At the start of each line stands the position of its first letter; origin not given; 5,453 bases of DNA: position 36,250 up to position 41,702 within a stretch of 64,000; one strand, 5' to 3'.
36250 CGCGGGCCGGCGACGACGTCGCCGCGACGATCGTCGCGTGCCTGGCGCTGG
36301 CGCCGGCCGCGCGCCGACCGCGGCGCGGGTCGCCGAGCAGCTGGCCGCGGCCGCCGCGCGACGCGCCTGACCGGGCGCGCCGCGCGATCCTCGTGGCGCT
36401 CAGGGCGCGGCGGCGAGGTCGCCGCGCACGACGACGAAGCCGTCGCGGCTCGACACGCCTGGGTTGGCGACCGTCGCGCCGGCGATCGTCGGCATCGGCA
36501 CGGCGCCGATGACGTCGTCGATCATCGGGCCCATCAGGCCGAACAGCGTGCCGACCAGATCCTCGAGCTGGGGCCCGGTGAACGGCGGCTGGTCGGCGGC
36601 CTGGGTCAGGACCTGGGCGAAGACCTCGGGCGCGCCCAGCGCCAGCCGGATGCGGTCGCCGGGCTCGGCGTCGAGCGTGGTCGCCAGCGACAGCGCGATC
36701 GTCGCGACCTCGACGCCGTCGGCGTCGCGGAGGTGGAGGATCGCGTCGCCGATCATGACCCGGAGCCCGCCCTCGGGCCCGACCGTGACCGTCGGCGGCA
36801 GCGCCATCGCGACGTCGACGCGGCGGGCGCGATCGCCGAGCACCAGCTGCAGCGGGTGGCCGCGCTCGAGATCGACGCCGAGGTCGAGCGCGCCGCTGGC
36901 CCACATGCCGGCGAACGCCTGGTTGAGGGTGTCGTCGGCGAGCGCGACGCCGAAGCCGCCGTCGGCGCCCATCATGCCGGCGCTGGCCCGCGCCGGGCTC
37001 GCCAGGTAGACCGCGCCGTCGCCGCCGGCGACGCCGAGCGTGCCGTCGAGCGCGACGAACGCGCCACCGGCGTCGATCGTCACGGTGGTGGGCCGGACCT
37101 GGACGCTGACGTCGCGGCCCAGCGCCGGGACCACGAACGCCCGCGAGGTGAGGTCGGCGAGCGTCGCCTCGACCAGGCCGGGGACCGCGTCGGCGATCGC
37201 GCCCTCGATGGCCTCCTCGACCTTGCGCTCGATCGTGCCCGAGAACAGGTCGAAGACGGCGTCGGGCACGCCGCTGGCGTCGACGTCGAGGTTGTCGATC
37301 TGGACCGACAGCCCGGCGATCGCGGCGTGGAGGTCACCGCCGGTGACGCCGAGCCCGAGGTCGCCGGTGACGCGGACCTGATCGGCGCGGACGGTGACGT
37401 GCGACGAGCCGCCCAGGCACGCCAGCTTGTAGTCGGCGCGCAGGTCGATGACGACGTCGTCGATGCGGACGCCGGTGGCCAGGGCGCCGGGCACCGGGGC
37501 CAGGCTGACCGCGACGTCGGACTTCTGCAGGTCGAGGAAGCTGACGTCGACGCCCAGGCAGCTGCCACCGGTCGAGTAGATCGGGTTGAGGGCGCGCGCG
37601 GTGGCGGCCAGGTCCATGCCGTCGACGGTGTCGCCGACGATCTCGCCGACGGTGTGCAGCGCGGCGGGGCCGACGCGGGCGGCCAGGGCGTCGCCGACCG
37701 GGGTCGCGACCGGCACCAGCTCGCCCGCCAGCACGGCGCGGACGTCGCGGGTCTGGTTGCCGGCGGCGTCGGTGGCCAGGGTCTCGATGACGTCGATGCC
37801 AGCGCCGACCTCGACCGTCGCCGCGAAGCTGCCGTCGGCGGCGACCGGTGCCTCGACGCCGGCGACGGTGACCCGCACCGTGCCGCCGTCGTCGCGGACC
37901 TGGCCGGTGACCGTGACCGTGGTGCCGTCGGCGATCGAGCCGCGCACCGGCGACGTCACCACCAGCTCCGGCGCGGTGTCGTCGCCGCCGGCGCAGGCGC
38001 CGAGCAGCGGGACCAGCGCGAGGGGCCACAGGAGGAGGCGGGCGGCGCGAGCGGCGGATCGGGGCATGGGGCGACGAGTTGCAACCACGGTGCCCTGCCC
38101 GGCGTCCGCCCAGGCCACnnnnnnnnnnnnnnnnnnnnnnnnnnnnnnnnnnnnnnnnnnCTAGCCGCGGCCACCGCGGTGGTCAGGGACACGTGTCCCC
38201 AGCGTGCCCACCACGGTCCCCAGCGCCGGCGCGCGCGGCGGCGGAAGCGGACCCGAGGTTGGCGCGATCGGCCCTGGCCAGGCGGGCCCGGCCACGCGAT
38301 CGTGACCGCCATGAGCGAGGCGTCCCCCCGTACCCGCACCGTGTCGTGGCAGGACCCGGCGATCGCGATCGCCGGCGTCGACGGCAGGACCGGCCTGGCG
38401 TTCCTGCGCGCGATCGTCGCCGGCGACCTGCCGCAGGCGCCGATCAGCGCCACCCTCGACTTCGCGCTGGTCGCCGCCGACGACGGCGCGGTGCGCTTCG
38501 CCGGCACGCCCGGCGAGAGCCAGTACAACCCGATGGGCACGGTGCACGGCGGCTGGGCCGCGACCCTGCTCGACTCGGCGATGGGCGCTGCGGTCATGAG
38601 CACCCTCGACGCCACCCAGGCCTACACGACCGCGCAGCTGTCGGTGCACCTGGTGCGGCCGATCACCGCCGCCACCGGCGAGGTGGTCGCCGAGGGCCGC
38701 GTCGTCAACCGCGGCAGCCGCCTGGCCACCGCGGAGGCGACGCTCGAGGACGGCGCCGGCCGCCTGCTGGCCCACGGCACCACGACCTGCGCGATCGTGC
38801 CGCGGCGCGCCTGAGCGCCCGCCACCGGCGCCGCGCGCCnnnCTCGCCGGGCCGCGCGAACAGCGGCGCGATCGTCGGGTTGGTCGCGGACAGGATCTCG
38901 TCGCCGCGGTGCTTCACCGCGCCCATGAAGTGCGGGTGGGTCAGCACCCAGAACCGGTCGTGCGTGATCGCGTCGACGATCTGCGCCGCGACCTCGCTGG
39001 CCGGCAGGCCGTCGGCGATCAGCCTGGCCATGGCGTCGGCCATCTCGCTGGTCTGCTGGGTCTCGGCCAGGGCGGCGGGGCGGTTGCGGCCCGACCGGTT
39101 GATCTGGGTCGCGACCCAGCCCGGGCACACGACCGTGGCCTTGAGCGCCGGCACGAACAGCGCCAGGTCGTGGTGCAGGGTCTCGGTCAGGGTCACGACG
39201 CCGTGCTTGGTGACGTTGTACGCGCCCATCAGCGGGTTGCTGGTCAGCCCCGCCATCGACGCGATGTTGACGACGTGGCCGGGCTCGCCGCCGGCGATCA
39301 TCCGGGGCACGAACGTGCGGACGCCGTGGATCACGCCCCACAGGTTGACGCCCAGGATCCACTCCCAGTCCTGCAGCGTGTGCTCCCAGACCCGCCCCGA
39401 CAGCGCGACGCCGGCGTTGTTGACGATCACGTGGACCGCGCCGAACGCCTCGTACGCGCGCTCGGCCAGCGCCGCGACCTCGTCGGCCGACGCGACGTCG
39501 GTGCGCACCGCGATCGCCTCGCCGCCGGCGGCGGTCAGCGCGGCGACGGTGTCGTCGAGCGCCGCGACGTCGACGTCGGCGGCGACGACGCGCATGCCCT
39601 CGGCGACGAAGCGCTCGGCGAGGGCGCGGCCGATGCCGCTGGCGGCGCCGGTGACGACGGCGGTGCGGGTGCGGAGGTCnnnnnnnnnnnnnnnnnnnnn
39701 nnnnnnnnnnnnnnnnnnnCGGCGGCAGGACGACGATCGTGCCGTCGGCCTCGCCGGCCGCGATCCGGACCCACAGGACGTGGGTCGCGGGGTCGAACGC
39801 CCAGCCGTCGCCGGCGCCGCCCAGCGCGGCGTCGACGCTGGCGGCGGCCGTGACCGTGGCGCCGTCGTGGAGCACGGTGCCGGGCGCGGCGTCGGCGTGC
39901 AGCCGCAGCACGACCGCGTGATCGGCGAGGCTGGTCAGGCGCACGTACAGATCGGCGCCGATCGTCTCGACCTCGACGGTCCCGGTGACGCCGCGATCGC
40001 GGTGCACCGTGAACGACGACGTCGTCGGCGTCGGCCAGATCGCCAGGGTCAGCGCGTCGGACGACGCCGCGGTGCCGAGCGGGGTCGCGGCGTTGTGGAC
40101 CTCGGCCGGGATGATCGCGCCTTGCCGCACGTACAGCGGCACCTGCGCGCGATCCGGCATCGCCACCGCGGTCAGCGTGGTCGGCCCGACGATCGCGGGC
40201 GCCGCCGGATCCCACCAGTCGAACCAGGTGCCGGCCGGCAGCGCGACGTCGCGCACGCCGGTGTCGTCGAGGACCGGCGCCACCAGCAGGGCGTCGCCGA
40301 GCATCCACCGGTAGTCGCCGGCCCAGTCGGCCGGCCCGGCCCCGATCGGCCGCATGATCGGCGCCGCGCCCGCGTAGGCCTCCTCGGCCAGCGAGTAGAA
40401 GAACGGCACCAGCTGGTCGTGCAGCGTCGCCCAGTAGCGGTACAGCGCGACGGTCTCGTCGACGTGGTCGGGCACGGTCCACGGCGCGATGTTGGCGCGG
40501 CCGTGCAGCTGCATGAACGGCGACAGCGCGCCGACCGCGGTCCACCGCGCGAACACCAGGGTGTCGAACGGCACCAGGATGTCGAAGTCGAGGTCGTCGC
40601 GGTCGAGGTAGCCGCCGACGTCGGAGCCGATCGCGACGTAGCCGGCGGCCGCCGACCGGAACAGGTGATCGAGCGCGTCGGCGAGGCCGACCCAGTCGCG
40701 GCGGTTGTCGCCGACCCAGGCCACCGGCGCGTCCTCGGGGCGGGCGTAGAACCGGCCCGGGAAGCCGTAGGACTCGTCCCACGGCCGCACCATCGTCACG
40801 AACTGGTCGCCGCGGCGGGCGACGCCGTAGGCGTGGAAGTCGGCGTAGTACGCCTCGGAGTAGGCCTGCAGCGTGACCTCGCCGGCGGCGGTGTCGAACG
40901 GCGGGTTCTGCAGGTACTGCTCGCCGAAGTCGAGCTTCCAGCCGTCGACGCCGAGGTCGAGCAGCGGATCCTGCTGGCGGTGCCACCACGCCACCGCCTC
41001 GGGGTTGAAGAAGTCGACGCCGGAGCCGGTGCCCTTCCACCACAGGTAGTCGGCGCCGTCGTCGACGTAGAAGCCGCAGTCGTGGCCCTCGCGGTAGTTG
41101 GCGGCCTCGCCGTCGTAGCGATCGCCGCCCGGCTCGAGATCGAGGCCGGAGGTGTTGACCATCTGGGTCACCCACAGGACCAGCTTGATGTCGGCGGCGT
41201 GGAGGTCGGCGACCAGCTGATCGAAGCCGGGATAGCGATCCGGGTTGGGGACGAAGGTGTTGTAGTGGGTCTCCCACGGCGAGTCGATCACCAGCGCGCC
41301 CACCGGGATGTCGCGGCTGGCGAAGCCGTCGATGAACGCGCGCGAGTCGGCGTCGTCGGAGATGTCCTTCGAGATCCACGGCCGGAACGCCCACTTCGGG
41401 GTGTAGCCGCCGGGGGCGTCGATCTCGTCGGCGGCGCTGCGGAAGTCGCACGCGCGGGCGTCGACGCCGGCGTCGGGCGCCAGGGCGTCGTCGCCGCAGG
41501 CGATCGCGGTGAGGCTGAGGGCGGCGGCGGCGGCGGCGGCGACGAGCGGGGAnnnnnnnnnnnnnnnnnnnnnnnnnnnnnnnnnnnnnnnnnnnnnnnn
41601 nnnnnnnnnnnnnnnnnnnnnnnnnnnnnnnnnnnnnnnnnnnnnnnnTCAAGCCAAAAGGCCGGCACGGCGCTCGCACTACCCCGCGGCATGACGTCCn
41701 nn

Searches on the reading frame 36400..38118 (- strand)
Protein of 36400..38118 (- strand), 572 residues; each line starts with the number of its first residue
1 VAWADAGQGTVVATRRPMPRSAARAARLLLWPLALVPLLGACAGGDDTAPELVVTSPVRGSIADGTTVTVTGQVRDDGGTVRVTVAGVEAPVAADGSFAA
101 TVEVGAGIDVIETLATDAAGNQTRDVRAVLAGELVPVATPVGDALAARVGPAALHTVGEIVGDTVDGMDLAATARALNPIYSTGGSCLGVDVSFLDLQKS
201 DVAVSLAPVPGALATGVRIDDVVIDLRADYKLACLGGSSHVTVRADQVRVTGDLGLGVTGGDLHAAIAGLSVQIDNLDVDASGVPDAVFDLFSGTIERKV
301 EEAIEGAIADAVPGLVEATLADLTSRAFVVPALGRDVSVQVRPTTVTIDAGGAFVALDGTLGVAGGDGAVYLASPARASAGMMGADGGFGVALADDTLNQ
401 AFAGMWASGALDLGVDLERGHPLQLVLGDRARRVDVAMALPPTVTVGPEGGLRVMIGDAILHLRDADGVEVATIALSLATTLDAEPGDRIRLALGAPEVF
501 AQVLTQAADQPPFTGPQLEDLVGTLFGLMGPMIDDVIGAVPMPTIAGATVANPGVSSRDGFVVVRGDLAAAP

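Call 8: search_protein_families(library=pfam, proteins=[window:36400-38118:-], max_evalue=0.1)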
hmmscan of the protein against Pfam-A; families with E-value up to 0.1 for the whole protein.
window:36400-38118:- (572 aa): 2 families
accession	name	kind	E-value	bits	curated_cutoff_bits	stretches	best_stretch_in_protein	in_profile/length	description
PF09136.16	Glucodextran_B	-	2.3e-15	56.7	27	1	50-130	1-80/83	Glucodextranase, domain B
PF17957.7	Big_7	-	0.004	18.2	24.1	1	50-87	1-39/70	Bacterial Ig domain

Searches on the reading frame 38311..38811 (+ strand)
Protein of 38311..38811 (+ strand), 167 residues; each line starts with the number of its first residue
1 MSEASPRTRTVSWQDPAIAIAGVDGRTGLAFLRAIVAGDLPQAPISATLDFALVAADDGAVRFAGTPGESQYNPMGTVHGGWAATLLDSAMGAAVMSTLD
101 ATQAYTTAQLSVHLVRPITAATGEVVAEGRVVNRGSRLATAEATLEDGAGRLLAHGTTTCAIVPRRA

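Call 62: search_protein_families(library=pfam, proteins=[window:38311-38811:+], max_evalue=0.0001)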
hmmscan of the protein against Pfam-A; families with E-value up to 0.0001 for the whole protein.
window:38311-38811:+ (167 aa): 3 families
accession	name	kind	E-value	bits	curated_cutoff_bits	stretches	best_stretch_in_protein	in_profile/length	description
PF03061.28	4HBT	-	8e-14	52.1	20.6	1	75-153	1-78/79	Thioesterase superfamily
PF13622.12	4HBT_3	-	1.2e-06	29.1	24.3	1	72-159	5-81/83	Acyl-CoA thioesterase N-terminal domain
PF14539.12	DUF4442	-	2.7e-05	24.8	25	1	43-132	13-99/132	Domain of unknown function (DUF4442)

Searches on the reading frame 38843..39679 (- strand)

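Call 62: search_protein_families(library=pfam, proteins=[window:38843-39679:-], max_evalue=0.0001)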
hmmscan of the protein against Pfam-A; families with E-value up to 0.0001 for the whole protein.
window:38843-39679:- (279 aa): 3 families
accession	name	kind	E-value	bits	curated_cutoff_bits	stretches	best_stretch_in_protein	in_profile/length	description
PF00106.31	adh_short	-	3e-48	164.4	26.6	1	6-197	2-190/195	short chain dehydrogenase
PF13561.12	adh_short_C2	-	2.1e-37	129.4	27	1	11-213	1-200/236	Enoyl-(Acyl carrier protein) reductase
PF08659.16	KR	-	5.2e-11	43.2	22.6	1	6-157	2-152/180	KR domain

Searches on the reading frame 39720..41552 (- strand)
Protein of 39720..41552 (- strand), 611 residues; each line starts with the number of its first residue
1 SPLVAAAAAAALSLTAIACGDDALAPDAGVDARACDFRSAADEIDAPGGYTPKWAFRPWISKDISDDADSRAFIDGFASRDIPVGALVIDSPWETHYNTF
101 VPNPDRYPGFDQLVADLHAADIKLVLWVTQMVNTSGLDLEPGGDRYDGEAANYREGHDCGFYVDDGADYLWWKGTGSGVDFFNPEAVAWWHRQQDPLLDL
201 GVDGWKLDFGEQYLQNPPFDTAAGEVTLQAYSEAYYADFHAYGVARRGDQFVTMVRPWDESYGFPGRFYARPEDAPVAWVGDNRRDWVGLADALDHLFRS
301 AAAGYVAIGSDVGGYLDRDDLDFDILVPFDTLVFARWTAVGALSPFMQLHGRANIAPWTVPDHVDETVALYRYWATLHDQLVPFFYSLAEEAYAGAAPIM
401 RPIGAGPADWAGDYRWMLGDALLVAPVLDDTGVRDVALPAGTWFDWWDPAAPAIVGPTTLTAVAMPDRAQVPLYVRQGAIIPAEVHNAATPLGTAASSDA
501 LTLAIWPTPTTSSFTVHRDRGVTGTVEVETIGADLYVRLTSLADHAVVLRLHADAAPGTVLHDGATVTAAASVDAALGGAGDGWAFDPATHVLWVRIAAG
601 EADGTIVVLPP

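Call 62: search_protein_families(library=pfam, proteins=[window:39720-41552:-], max_evalue=0.0001)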
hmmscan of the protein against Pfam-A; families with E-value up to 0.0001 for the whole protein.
window:39720-41552:- (611 aa): 2 families
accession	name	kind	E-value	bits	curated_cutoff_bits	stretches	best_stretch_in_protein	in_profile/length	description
PF01055.32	Glyco_hydro_31_2nd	-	5.1e-47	161.2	23.5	1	51-388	4-328/328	Glycosyl hydrolases family 31 TIM-barrel domain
PF21365.3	Glyco_hydro_31_3rd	-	2.2e-14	54.1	24.4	1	398-481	3-87/87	Glycosyl hydrolase family 31 C-terminal domain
